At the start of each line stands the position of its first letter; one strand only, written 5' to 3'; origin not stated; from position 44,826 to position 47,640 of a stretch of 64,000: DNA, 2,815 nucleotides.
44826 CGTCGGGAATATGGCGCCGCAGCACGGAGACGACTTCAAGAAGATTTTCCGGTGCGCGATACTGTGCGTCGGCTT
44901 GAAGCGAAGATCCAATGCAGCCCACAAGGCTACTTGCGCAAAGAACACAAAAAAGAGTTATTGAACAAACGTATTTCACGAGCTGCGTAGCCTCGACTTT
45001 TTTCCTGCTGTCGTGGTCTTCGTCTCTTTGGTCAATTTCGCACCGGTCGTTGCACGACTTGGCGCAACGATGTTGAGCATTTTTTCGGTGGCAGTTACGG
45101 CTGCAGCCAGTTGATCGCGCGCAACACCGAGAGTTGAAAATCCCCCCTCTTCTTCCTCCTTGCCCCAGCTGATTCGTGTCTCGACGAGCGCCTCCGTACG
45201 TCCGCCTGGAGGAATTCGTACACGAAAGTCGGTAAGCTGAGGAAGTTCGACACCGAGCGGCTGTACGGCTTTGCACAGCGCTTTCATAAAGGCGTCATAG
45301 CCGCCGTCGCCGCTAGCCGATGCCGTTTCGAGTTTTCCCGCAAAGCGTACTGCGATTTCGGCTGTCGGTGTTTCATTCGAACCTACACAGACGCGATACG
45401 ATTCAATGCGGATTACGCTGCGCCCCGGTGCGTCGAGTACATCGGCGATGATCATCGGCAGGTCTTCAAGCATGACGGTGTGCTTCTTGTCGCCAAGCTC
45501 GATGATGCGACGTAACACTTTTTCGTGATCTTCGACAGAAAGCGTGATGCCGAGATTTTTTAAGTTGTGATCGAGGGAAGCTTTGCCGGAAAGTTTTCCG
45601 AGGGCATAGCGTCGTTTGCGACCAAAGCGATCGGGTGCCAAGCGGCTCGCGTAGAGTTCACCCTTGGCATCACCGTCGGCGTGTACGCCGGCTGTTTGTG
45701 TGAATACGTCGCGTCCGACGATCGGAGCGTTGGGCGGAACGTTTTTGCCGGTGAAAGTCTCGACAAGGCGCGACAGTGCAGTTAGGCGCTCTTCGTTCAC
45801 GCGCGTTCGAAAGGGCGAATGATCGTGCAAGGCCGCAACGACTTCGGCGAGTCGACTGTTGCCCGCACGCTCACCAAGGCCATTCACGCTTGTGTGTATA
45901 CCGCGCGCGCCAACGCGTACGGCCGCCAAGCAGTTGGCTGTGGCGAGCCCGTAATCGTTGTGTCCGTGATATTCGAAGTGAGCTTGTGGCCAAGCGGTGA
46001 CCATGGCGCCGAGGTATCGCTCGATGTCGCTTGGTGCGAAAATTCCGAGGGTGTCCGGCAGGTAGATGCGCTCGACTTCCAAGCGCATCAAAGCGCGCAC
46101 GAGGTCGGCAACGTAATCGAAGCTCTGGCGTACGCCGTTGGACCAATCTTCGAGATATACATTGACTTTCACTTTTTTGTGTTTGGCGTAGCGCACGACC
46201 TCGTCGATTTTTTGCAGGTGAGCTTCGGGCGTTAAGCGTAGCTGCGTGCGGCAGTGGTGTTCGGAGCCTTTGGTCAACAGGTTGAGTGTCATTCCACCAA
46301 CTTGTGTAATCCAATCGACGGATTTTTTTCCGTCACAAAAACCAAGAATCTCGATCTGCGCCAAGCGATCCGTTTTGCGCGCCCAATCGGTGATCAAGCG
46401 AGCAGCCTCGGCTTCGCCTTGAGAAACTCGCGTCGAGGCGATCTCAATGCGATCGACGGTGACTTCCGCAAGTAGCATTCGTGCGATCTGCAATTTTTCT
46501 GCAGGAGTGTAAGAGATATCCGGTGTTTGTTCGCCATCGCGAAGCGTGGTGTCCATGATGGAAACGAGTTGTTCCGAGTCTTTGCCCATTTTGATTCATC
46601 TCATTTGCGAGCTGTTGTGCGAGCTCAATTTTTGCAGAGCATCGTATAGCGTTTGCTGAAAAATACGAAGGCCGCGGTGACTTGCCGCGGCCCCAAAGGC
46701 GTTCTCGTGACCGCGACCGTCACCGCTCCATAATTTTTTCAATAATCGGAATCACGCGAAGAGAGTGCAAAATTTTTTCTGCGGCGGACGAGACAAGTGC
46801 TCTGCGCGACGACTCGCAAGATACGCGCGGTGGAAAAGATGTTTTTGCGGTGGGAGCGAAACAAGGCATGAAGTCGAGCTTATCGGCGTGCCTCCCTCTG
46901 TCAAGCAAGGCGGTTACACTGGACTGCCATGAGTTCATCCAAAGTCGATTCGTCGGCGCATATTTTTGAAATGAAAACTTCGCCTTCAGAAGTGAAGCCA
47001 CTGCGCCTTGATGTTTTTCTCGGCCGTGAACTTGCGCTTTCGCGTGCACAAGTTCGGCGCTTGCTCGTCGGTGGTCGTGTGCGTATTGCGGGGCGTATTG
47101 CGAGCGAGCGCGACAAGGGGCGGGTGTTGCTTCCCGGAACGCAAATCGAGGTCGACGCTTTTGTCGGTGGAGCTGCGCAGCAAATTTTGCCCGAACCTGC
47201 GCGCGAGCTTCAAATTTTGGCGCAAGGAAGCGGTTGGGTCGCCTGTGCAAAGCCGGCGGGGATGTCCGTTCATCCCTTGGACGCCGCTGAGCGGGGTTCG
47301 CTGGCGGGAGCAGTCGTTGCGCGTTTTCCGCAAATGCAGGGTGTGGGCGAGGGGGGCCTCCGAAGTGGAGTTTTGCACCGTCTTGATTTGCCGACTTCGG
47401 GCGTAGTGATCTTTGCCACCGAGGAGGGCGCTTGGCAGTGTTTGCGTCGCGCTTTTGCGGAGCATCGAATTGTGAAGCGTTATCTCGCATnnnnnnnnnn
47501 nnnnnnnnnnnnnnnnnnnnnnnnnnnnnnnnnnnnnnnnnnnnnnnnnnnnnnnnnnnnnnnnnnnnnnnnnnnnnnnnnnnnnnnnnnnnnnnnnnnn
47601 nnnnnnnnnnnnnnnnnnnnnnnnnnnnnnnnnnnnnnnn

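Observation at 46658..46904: Candidate isoleucine-sensing leader-peptide attenuator upstream of cimA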

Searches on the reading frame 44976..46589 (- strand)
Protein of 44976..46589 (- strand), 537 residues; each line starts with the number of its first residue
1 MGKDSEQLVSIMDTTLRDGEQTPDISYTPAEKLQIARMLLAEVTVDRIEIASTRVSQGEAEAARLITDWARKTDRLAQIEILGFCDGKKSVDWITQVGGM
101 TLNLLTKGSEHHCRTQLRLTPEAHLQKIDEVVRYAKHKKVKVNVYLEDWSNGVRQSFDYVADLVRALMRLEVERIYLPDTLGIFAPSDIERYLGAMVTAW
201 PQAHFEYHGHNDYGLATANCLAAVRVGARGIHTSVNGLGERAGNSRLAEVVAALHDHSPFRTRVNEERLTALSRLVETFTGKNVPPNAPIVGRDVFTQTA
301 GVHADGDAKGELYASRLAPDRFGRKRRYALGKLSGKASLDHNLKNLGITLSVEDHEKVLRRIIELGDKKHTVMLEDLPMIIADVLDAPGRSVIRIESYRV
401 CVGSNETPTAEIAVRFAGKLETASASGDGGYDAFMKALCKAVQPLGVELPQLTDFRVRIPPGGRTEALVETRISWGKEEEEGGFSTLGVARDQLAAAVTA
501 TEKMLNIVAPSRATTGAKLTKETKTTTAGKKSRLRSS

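Call 6: search_protein_families(library=ncbifam, proteins=[window:44976-46589:-])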
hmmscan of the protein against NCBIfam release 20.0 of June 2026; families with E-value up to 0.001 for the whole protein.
window:44976-46589:- (537 aa): 25 families
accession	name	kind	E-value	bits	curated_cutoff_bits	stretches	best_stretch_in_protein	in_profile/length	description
NF042433.1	CitmalDyn_Leptosp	equivalog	1.1e-199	664.2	950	1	5-509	4-511/514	(R)-citramalate synthase CimA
NF002085.0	PRK00915.1-2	subfamily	9.9e-100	334.7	517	1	6-500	11-491/504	2-isopropylmalate synthase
NF002086.0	PRK00915.1-3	equivalog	9.7e-87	291.6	532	1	5-512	3-505/516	2-isopropylmalate synthase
NF002087.0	PRK00915.1-4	equivalog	5.8e-80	269.3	729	1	7-473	5-471/516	2-isopropylmalate synthase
TIGR00973.1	leuA_bact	equivalog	5.7e-79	265.9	598.7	1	9-506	2-494/494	2-isopropylmalate synthase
TIGR02090.1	LEU1_arch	subfamily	2e-78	264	484.75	1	9-381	1-363/363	isopropylmalate/citramalate/homocitrate synthases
TIGR02660.1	nifV_homocitr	equivalog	2.8e-78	263.8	462.9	1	9-376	2-360/365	homocitrate synthase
NF041069.1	IPMS_Sufob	equivalog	3e-75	253.8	600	1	9-386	1-370/371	isopropylmalate synthase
NF002088.0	PRK00915.1-5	equivalog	9.7e-72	242.1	697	1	9-504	4-494/514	2-isopropylmalate synthase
TIGR02146.1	LysS_fung_arch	equivalog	1e-66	225.5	413.55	1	11-362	1-342/344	homocitrate synthase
NF002084.0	PRK00915.1-1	equivalog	6.7e-59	199.8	748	1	7-520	3-511/523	2-isopropylmalate synthase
TIGR00977.1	citramal_synth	equivalog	8.6e-47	159.6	450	1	9-502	2-510/526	citramalate synthase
NF042434.1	IPMS_Lepto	equivalog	6.7e-37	127.3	500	1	7-366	4-370/374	2-isopropylmalate synthase LeuA2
NF006049.0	PRK08195.1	subfamily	2.8e-20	72.6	229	1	165-274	155-264/344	4-hyroxy-2-oxovalerate/4-hydroxy-2-oxopentanoic acid aldolase,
NF004283.0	PRK05692.1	subfamily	9.4e-19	67.6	246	1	6-284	4-288/300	hydroxymethylglutaryl-CoA lyase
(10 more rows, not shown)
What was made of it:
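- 44976..46589 (-): cimA-like gene (537 aa), the regulated gene. The next best is an isopropylmalate synthase family at 335 bits (call 6).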

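Call 11: find_related_loci(query=window:44976-46589:-, collection=genome_contigs, flank=3000)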
Query window:44976-46589:- (537 aa) in genome_contigs; peptide patterns used: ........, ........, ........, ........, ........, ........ (x = any residue, [..] = any of these).
70 stretches matched a pattern; 7 encode a relative of the query (tblastn E <= 1e-3); 7 distinct loci.
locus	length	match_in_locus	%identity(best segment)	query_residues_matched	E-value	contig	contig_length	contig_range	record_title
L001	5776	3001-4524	65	1-508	0e+0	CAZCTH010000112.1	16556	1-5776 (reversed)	MAG TPA_asm: uncultured Spirochaetales bacterium isolate binchicken_co199_92 genome assembly, contig: NODE_2489_length_1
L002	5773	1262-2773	66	9-512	0e+0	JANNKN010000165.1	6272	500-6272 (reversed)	MAG: Deltaproteobacteria bacterium isolate SOY_4_C_concoct_51 SOY_4_C_k141_3592334, whole genome shotgun sequence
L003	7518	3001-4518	65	1-506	0e+0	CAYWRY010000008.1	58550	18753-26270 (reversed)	MAG TPA_asm: uncultured Spirochaetales bacterium isolate binchicken_co107_401 genome assembly, contig: NODE_1326_length_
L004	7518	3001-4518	66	1-506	0e+0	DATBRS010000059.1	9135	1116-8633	MAG TPA_asm: Myxococcota bacterium isolate SMAG_U4135 k141_3712398, whole genome shotgun sequence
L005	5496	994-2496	64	9-509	0e+0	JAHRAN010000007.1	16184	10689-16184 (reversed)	MAG: Myxococcota bacterium isolate MEX2-MAG3 k127_55320_324, whole genome shotgun sequence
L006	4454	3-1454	66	30-512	0e+0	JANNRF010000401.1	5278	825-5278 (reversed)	MAG: Deltaproteobacteria bacterium isolate SOY_31_metabat_371 SOY_31_k141_1864263, whole genome shotgun sequence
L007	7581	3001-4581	65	8-533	0e+0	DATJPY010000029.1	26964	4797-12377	MAG TPA_asm: Myxococcota bacterium isolate SMAG_U14925 k141_714812, whole genome shotgun sequence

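Call 13: find_related_loci(query=window:44976-46589:-, collection=metagenome_contigs, flank=2500)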
Query window:44976-46589:- (537 aa) in metagenome_contigs; peptide patterns used: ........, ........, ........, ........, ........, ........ (x = any residue, [..] = any of these).
192 stretches matched a pattern; 3 encode a relative of the query (tblastn E <= 1e-3); 3 distinct loci.
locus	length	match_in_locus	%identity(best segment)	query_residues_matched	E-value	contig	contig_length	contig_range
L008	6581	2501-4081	65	8-533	0e+0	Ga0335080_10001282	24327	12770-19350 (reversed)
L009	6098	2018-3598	65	8-533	0e+0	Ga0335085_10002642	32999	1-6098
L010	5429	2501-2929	27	102-239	6e-9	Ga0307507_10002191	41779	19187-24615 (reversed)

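Call 14: find_homologous_proteins(query=window:44976-46589:-, max_evalue=1e-100)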
Query window:44976-46589:- (537 aa): 7984 proteins with E <= 1e-100 among 8000 candidates; the best 120 are listed.
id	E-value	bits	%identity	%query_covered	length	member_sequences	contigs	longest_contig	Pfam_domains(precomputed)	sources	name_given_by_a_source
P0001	0.0e+0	1197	100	100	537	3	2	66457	PF22617.2,PF00682.26,PF08502.16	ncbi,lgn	-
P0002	0.0e+0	1051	87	100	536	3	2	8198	PF22617.2,PF00682.26,PF08502.16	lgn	-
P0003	3.7e-251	852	-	-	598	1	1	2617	PF22617.2,PF00682.26,PF08502.16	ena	-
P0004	8.4e-232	788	71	93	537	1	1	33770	PF22617.2,PF00682.26,PF08502.16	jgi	jgi:D-citramalate synthase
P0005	8.7e-232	788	69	95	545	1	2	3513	PF22617.2,PF00682.26,PF08502.16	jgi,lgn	-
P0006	1.8e-231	787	70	93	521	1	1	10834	PF22617.2,PF00682.26,PF08502.16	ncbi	-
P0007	1.0e-230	785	69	94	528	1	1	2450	PF22617.2,PF00682.26,PF08502.16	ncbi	-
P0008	1.0e-230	785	69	95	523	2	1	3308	PF22617.2,PF00682.26,PF08502.16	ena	-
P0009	1.9e-230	784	69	95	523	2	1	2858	PF22617.2,PF00682.26,PF08502.16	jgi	jgi:D-citramalate synthase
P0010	4.7e-230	783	69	95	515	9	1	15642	PF22617.2,PF00682.26,PF08502.16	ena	-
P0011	8.9e-230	782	69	94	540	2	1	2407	PF22617.2,PF00682.26,PF08502.16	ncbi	-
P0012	1.6e-229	781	68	93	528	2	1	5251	PF22617.2,PF00682.26,PF08502.16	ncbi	-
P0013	1.9e-229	781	70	93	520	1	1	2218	PF22617.2,PF00682.26,PF08502.16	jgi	jgi:D-citramalate synthase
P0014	2.6e-229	780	68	93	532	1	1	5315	PF22617.2,PF00682.26,PF08502.16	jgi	-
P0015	3.2e-229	780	66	97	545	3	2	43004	PF22617.2,PF00682.26,PF08502.16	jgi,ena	jgi:D-citramalate synthase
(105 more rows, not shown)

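Call 15: find_encoding_contigs(protein=P0002, flank=3000, max_places=4)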
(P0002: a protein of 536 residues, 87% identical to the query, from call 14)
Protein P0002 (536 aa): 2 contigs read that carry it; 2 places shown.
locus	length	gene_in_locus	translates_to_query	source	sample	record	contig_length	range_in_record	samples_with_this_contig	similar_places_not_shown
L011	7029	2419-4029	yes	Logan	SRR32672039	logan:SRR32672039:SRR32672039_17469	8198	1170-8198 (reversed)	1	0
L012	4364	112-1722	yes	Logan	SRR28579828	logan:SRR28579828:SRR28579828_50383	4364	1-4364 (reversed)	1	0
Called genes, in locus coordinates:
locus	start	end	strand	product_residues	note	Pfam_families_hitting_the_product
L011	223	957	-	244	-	PF00106:adh_short, PF01370:Epimerase (weak), PF02719:Polysacc_synt_2 (weak), PF08659:KR, PF13561:adh_short_C2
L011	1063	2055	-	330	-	PF00849:PseudoU_synth_2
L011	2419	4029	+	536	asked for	PF00682:HMGL-like, PF22617:HCS_D2, PF08502:LeuA_dimer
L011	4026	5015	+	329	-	-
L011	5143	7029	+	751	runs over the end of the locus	-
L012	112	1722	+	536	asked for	PF00682:HMGL-like, PF22617:HCS_D2, PF08502:LeuA_dimer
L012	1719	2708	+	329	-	-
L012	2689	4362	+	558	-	?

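Call 16: find_encoding_contigs(protein=P0003, flank=3000, max_places=3)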
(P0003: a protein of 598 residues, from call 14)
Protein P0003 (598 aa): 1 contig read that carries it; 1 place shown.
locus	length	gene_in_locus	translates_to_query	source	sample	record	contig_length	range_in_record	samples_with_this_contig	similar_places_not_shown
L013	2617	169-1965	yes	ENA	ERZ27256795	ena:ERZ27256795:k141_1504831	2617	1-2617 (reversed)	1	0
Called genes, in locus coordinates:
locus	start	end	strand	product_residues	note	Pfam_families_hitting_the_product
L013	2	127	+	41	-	?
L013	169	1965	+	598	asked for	PF00682:HMGL-like, PF22617:HCS_D2, PF08502:LeuA_dimer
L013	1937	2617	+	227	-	?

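Call 17: find_encoding_contigs(protein=P0001, flank=1500, max_places=4)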
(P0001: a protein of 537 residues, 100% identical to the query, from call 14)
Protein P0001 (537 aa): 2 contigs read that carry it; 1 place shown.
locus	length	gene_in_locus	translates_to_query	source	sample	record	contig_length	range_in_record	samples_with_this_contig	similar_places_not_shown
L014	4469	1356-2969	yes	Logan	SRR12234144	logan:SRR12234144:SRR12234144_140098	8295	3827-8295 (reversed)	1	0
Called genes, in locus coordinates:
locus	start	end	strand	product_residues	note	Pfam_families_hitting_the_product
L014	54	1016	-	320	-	PF00849:PseudoU_synth_2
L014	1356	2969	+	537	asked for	PF00682:HMGL-like, PF22617:HCS_D2, PF08502:LeuA_dimer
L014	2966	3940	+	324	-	-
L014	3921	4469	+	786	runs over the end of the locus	-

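Call 20: list_cluster_members(proteins=[P0001, P0002])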
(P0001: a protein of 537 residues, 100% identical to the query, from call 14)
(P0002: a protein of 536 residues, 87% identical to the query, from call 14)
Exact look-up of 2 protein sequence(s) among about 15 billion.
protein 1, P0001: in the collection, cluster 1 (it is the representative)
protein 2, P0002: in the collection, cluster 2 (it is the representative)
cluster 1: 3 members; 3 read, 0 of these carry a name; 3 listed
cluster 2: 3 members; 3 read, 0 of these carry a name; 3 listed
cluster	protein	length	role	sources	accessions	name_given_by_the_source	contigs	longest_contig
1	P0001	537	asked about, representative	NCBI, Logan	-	-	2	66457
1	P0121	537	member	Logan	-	-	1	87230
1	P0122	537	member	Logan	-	-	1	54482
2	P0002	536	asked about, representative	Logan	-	-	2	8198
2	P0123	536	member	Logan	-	-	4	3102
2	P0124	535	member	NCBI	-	-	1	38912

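Call 21: find_encoding_contigs(protein=P0121, flank=1500, max_places=3)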
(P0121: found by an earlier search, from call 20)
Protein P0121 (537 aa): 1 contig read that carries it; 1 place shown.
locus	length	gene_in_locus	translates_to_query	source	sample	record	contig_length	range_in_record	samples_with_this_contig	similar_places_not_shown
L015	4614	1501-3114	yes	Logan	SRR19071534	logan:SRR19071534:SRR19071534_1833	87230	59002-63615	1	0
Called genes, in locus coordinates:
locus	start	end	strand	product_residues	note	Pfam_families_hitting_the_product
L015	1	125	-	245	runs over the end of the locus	PF00106:adh_short, PF01370:Epimerase (weak), PF08659:KR, PF13561:adh_short_C2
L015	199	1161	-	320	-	PF00849:PseudoU_synth_2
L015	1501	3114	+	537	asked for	PF00682:HMGL-like, PF22617:HCS_D2, PF08502:LeuA_dimer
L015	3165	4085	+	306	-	-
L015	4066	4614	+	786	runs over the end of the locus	-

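Call 22: find_encoding_contigs(protein=P0122, flank=1500, max_places=3)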
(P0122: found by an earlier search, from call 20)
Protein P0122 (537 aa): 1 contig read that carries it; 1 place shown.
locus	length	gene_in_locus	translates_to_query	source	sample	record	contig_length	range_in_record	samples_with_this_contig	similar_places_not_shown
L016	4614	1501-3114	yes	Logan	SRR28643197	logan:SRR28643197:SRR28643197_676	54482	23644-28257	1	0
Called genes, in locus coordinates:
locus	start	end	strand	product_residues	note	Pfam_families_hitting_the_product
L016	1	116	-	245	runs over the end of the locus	PF00106:adh_short, PF01370:Epimerase (weak), PF08659:KR, PF13561:adh_short_C2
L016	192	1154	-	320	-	PF01479:S4 (weak), PF00849:PseudoU_synth_2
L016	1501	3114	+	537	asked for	PF00682:HMGL-like, PF22617:HCS_D2, PF08502:LeuA_dimer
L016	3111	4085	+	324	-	-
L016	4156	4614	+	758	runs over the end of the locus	-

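Call 23: find_encoding_contigs(protein=P0123, flank=1500, max_places=4)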
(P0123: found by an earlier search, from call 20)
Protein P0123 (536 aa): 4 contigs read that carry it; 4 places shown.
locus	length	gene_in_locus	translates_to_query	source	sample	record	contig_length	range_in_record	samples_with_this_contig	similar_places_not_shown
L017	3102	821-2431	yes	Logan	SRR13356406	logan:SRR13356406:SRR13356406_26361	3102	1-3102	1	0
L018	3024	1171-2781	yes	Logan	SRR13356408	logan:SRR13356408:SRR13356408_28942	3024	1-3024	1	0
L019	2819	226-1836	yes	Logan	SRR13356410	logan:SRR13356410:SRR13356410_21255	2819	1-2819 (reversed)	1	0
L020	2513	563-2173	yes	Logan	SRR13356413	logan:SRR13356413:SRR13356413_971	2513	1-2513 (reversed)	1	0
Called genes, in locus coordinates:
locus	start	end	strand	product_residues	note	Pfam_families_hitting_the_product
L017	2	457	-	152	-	?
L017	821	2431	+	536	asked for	PF00682:HMGL-like, PF22617:HCS_D2, PF08502:LeuA_dimer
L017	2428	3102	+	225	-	?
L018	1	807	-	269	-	?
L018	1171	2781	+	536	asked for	PF00682:HMGL-like, PF22617:HCS_D2, PF08502:LeuA_dimer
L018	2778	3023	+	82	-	?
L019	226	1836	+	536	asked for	PF00682:HMGL-like, PF22617:HCS_D2, PF08502:LeuA_dimer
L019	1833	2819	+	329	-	?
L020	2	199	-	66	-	?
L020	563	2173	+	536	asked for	PF00682:HMGL-like, PF22617:HCS_D2, PF08502:LeuA_dimer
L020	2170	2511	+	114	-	?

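Call 24: find_encoding_contigs(protein=P0124, flank=1500, max_places=3)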
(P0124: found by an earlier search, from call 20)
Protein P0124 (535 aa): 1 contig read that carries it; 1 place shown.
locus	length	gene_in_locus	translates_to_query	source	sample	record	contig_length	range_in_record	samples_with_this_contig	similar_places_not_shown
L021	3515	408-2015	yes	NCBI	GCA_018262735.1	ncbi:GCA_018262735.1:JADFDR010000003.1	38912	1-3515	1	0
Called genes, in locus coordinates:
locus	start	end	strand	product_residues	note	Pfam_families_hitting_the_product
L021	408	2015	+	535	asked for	PF00682:HMGL-like, PF22617:HCS_D2, PF08502:LeuA_dimer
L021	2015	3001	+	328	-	-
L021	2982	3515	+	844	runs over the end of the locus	-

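Call 43: find_encoding_contigs(protein=P0004, flank=1500, max_places=2)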
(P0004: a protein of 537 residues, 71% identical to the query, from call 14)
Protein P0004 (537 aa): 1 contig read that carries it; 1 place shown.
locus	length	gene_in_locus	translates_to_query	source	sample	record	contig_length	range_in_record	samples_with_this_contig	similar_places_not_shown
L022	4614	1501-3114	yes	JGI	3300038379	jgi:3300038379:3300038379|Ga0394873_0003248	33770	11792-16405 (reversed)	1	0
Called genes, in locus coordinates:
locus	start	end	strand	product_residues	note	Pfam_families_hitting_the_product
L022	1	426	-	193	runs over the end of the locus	PF00258:Flavodoxin_1 (faint), PF12724:Flavodoxin_5, PF03358:FMN_red (weak)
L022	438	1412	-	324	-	PF00849:PseudoU_synth_2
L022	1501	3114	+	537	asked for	PF00682:HMGL-like, PF22617:HCS_D2, PF08502:LeuA_dimer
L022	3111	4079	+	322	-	-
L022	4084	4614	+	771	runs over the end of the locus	-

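Call 44: find_encoding_contigs(protein=P0006, flank=1500, max_places=2)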
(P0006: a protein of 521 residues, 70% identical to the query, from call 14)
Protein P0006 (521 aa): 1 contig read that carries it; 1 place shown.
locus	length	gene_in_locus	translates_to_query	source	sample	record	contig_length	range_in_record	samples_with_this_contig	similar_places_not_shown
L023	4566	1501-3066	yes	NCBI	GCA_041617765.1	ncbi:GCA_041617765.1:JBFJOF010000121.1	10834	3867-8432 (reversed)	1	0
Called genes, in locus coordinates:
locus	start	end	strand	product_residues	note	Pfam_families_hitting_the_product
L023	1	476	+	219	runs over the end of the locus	PF01596:Methyltransf_3, PF13578:Methyltransf_24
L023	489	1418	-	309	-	PF01479:S4 (weak), PF00849:PseudoU_synth_2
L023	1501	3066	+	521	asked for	PF00682:HMGL-like, PF22617:HCS_D2, PF08502:LeuA_dimer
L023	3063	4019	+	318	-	-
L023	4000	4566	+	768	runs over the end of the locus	-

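Call 45: find_encoding_contigs(protein=P0010, flank=1500, max_places=2)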
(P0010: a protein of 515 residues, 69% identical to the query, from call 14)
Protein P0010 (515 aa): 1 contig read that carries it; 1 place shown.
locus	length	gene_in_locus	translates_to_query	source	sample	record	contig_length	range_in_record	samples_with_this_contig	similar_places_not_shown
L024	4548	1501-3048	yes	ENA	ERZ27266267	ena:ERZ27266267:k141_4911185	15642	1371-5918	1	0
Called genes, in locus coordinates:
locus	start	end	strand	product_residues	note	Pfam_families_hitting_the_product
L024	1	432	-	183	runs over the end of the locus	PF02525:Flavodoxin_2 (faint), PF12724:Flavodoxin_5 (weak), PF03358:FMN_red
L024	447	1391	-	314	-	PF01479:S4 (weak), PF00849:PseudoU_synth_2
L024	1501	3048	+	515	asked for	PF00682:HMGL-like, PF22617:HCS_D2, PF08502:LeuA_dimer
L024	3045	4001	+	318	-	-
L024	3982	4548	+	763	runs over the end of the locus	-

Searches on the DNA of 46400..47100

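Call 4: search_rna_families(source=window, start=46400, end=47100, threshold=evalue, max_evalue=10)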
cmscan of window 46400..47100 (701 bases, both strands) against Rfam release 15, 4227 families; matches with E-value up to 10: 4.
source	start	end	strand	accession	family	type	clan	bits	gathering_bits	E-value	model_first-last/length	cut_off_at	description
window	46672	46728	+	RF03285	mir-564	Gene; miRNA;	-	21.1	80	1.1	1-82/82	no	mir-564 microRNA precursor family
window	47029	47054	+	RF03970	mir-2766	Gene; miRNA;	-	14.4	60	5.9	22-47/68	no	mir-2766 microRNA precursor family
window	46661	46723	-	RF02871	ncS54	Gene; sRNA;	-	14.1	43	3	1-79/79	no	Burkholderia sRNA 54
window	46728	46750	-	RF01308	sR58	Gene; snRNA; snoRNA; CD-box;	-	12.4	55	8.9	1-55/55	no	Small nucleolar RNA sR58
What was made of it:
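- On Rfam attenuator/leader families and T-box (RF00230, Leu/His/Thr/Trp leaders): At E<=10 in 46400-47100 only noise appears, such as miRNA and snoRNA models (call 4).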

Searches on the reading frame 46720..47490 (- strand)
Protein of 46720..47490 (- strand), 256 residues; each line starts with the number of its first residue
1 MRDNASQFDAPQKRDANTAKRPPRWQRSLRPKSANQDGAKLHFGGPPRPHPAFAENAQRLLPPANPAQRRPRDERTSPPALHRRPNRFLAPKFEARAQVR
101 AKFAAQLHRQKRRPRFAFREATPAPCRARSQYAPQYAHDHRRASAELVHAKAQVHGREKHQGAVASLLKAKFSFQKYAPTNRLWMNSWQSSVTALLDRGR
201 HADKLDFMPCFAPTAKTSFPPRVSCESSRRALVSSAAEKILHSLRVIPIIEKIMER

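Call 6: search_protein_families(library=ncbifam, proteins=[window:46720-47490:-])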
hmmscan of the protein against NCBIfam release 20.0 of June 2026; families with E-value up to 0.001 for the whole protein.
window:46720-47490:- (256 aa): 0 families

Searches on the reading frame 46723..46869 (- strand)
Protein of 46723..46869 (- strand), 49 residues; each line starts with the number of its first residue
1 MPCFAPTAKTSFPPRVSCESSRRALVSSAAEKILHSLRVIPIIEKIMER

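Call 65: search_protein_families(library=pfam, proteins=[window:46723-46869:-], max_evalue=1)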
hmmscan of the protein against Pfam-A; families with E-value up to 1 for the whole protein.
seq(49 aa): 0 families
